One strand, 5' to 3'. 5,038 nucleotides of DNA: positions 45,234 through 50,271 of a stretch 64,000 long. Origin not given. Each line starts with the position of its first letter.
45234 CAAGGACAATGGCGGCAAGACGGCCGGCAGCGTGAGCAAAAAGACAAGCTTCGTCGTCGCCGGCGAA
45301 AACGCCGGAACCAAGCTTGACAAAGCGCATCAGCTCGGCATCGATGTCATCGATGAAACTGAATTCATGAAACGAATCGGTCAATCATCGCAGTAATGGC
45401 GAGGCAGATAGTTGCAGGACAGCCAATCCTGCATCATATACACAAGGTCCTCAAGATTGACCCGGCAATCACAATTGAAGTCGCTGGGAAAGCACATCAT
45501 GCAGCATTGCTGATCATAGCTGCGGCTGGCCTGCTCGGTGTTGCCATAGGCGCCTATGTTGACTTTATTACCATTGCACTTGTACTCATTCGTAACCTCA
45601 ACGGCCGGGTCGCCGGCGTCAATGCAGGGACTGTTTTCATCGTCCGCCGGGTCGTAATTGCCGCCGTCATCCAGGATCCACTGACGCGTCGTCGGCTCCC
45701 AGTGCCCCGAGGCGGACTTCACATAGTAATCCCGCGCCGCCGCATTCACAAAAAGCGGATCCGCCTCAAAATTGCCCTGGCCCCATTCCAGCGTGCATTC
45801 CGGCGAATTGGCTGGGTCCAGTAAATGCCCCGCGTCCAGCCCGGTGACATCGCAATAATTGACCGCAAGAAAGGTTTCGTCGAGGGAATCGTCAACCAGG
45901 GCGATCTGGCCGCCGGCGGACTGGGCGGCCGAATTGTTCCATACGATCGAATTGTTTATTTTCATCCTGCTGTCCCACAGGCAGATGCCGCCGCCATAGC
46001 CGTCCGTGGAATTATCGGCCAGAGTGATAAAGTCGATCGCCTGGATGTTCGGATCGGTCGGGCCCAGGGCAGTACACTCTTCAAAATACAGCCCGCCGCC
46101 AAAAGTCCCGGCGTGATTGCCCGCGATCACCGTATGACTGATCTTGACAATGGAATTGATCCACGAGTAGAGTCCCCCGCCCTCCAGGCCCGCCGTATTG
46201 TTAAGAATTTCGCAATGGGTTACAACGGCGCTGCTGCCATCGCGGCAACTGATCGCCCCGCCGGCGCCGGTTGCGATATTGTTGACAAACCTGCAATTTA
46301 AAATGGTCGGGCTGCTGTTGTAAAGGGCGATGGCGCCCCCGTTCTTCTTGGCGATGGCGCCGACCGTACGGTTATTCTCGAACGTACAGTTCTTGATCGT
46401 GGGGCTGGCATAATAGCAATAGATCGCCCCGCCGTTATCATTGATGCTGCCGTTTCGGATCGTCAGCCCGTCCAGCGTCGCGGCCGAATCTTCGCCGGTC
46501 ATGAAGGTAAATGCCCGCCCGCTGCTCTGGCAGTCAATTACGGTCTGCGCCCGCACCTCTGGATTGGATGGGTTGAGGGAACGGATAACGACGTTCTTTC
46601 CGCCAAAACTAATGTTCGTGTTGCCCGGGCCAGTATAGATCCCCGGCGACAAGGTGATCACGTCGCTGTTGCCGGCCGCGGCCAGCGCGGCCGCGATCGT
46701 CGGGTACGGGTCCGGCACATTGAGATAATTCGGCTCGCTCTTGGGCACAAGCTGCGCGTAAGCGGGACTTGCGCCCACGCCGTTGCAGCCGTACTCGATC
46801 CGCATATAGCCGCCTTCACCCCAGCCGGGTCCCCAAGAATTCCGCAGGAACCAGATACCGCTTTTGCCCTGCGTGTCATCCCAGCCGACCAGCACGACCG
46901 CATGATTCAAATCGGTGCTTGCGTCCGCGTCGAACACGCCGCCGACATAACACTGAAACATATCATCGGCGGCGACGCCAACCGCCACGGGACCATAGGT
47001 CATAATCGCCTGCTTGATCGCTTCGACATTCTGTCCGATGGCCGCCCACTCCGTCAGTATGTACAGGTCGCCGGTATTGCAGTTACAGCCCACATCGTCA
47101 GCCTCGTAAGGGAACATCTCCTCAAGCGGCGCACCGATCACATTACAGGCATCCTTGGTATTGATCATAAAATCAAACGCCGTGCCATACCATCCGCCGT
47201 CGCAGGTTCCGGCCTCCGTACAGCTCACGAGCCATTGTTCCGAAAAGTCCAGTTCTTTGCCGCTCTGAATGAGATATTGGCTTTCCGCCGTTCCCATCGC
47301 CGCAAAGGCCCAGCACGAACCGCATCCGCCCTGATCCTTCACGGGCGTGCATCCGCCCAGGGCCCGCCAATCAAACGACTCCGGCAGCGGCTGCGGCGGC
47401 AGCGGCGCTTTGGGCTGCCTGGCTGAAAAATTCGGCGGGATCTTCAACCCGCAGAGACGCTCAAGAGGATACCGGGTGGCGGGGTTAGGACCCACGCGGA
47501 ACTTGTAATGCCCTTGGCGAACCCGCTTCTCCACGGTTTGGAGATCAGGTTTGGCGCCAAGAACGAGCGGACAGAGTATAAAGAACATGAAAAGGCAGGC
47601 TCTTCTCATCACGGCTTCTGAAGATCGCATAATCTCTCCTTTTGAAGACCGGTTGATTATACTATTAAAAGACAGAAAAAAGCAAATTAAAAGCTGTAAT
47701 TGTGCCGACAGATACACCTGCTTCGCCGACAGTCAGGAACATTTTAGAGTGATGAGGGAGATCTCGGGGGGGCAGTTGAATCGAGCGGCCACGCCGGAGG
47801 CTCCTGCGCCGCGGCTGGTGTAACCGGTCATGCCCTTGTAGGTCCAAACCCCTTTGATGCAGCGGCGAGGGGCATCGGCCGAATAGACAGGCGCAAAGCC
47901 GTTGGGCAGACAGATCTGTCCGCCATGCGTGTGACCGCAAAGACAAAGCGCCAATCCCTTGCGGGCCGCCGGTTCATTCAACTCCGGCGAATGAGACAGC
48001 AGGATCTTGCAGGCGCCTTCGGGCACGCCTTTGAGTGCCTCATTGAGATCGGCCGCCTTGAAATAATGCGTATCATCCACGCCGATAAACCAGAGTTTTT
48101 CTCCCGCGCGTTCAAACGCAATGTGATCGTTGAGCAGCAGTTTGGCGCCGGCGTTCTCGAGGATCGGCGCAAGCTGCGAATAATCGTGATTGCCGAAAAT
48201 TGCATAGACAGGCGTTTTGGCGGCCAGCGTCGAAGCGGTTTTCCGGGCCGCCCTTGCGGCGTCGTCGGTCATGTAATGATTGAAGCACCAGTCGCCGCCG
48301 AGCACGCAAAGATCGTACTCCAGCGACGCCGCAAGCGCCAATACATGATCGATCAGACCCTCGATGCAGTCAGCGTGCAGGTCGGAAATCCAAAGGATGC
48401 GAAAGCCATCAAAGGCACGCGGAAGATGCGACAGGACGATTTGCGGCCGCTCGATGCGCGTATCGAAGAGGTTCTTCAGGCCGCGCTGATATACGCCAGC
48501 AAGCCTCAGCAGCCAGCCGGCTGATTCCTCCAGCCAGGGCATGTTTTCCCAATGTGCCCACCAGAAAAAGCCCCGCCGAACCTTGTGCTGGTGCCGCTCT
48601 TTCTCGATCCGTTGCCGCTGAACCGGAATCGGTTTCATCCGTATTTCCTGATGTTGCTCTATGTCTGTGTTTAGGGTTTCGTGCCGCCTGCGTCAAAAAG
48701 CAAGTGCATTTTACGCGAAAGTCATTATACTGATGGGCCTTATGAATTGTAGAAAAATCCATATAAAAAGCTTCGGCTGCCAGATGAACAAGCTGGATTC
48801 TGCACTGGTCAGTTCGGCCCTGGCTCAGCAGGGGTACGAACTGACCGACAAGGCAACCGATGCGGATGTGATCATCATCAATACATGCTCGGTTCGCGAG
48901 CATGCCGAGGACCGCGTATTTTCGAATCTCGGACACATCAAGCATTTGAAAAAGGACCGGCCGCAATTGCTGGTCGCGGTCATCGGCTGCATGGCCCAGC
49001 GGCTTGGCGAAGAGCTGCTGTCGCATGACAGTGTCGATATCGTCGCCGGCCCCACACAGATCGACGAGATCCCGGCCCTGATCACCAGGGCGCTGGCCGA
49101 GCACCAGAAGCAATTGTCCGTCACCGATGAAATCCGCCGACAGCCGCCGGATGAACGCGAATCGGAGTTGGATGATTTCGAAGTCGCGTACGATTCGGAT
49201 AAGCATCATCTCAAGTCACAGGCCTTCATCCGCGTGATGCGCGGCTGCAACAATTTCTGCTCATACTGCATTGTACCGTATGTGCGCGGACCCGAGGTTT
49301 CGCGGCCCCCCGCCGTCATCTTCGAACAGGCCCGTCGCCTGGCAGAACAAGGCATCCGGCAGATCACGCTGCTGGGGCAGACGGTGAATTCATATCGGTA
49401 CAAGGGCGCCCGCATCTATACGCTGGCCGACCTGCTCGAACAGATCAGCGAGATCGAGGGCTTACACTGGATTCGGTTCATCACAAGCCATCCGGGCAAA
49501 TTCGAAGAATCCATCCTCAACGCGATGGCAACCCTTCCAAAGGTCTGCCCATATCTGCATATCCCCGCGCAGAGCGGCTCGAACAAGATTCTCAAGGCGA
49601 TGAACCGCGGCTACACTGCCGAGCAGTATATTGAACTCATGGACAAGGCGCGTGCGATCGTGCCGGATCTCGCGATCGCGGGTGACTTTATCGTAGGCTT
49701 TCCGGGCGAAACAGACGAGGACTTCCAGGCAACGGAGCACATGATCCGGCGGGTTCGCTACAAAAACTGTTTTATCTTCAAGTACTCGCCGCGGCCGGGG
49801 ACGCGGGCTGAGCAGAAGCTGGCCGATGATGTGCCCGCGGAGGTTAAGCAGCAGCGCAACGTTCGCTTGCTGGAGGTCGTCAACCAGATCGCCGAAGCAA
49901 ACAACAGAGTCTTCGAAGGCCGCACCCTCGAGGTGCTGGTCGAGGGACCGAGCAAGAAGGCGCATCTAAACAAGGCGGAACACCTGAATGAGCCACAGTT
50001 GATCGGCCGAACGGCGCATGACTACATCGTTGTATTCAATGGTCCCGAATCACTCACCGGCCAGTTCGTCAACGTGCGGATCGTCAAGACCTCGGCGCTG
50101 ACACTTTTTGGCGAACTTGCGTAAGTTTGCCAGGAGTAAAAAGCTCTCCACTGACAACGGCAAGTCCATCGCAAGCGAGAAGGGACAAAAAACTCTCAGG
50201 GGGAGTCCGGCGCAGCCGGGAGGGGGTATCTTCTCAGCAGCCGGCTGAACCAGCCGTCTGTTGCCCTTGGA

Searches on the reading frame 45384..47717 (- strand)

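Call 41: search_protein_families(library=pfam, proteins=[window:45384-47717:-], max_evalue=0.001)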
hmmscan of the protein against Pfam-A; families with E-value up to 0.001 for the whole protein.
window:45384-47717:- (778 aa): 4 families
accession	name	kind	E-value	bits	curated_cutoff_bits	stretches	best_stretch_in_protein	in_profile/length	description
PF00112.29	Peptidase_C1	-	2.6e-52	178.5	20.7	1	111-312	1-207/220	Papain family cysteine protease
PF13229.12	Beta_helix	-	1.4e-11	44.8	25.9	1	417-537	33-141/158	Right handed beta helix region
PF02415.23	Chlam_PMP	-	9.1e-08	32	20.6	0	474-491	1-18/19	Chlamydia polymorphic membrane protein (Chlamydia_PMP) repeat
PF03051.21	Peptidase_C1_2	-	0.00098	18.5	22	0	269-305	358-395/438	Peptidase C1-like family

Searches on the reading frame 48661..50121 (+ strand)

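Call 19: search_protein_families(library=pfam, proteins=[window:48661-50121:+], max_evalue=0.001)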
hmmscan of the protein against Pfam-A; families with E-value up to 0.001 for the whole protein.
window:48661-50121:+ (487 aa): 5 families
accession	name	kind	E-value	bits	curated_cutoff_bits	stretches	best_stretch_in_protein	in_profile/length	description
PF04055.27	Radical_SAM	-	3e-30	106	29.5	1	191-360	2-164/166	Radical SAM superfamily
PF00919.26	UPF0004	-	3.7e-30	104.3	27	1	32-130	1-98/98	Uncharacterized protein family UPF0004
PF01938.26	TRAM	-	1.3e-09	38.2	21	1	417-486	2-60/61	TRAM domain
PF18693.7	TRAM_2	-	0.00035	21.1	27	0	420-486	2-62/63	TRAM domain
PF25554.1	PTS_EIIB_BC_N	-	0.00082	19.9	27.4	0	38-74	11-47/88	PTS system fructose specific EIIB'BC N-terminal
